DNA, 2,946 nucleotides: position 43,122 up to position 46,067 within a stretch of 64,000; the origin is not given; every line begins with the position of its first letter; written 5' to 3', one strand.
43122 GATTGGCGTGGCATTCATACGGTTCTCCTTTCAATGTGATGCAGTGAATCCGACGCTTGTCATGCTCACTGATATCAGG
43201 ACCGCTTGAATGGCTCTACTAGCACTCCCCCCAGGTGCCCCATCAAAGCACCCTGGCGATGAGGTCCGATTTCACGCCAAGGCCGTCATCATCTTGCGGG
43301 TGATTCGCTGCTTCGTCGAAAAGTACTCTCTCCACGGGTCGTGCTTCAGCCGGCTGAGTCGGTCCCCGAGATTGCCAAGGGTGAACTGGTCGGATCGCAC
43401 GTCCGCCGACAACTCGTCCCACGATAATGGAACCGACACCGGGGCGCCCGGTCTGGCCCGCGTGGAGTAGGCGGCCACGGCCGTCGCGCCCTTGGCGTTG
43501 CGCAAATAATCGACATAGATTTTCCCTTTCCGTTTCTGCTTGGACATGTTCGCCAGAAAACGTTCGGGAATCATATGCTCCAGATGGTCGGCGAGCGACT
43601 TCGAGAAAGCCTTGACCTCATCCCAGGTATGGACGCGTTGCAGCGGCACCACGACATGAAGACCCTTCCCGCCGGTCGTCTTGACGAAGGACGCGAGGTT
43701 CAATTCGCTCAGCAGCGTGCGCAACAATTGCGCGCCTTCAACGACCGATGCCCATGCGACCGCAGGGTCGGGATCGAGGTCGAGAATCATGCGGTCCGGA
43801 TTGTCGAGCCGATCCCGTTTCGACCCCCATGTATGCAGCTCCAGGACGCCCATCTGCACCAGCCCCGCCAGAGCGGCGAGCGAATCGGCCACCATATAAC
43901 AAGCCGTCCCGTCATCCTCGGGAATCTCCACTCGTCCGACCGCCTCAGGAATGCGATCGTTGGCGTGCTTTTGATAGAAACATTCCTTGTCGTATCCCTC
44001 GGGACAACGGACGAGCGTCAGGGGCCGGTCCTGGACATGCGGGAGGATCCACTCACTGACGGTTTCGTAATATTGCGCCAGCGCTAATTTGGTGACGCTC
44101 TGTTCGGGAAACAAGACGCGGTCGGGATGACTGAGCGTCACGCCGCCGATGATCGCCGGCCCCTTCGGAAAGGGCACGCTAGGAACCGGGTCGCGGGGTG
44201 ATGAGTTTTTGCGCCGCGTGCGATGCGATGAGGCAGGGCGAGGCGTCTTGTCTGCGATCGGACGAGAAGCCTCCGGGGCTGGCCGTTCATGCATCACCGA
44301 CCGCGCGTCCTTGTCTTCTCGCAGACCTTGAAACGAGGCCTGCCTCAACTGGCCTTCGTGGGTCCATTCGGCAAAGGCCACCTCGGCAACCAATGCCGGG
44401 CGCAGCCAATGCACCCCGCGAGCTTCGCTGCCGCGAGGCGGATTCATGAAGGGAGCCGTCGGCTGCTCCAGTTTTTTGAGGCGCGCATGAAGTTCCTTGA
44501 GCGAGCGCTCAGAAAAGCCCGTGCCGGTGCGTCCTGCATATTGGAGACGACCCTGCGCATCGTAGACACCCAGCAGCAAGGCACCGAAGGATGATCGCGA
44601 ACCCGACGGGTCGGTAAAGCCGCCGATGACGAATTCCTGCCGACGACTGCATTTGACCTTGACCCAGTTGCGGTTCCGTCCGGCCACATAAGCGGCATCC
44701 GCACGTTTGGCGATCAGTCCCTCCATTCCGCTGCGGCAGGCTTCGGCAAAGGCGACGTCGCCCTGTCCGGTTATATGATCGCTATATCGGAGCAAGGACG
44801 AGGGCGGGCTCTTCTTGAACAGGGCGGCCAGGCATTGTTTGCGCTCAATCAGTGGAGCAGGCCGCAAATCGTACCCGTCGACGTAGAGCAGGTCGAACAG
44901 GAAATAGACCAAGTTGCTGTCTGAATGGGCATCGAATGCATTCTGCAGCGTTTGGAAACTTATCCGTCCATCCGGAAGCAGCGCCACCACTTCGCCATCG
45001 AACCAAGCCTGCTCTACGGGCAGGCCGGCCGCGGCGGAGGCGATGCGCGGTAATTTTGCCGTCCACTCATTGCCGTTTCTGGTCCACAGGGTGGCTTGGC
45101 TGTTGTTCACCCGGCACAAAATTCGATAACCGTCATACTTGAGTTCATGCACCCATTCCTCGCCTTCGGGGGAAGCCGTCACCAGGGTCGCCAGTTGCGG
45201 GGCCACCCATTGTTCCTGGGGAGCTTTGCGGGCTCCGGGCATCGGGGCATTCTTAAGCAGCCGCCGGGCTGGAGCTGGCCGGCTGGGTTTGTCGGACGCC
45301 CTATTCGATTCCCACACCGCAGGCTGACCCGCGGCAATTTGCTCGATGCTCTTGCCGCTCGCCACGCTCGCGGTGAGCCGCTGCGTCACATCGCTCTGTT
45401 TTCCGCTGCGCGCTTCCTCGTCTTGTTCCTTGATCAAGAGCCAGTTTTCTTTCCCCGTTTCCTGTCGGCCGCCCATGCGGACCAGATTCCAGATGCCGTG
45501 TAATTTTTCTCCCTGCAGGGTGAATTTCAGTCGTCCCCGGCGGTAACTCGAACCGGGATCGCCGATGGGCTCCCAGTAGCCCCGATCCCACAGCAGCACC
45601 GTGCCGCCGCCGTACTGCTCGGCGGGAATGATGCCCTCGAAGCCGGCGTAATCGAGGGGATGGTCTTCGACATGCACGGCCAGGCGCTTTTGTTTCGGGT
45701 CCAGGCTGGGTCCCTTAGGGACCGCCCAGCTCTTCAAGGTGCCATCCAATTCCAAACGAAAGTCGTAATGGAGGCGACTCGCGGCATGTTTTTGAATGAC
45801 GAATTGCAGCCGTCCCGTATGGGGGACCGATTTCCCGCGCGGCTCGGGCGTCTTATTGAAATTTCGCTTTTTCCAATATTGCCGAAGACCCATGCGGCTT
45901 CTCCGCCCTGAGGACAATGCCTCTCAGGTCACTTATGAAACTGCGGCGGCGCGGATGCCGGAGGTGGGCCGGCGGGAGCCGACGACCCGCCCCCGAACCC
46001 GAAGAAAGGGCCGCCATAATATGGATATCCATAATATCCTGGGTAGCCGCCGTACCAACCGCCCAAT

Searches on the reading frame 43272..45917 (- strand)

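Call 25: search_protein_families(library=pfam, proteins=[window:43272-45917:-], max_evalue=0.0001)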
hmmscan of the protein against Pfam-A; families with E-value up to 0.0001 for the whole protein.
window:43272-45917:- (881 aa): 5 families
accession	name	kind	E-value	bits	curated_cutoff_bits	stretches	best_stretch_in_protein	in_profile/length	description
PF21686.3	LigD_Prim-Pol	-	5.3e-97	324.8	27.4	1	609-862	1-254/254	LigD, primase-polymerase domain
PF13298.12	LigD_N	-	9.1e-43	145.2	31.1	1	42-147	1-107/107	DNA Ligase D 3'-phosphoesterase domain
PF04679.21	DNA_ligase_A_C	-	7.1e-33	113.3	27.5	1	441-536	2-94/94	ATP dependent DNA ligase C terminal region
PF01068.26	DNA_ligase_A_M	-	3.9e-29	102.2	26.2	1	251-422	18-204/204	ATP dependent DNA ligase domain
PF01896.25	DNA_primase_S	-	1.9e-07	32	26.8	1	712-833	1-163/163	DNA primase small subunit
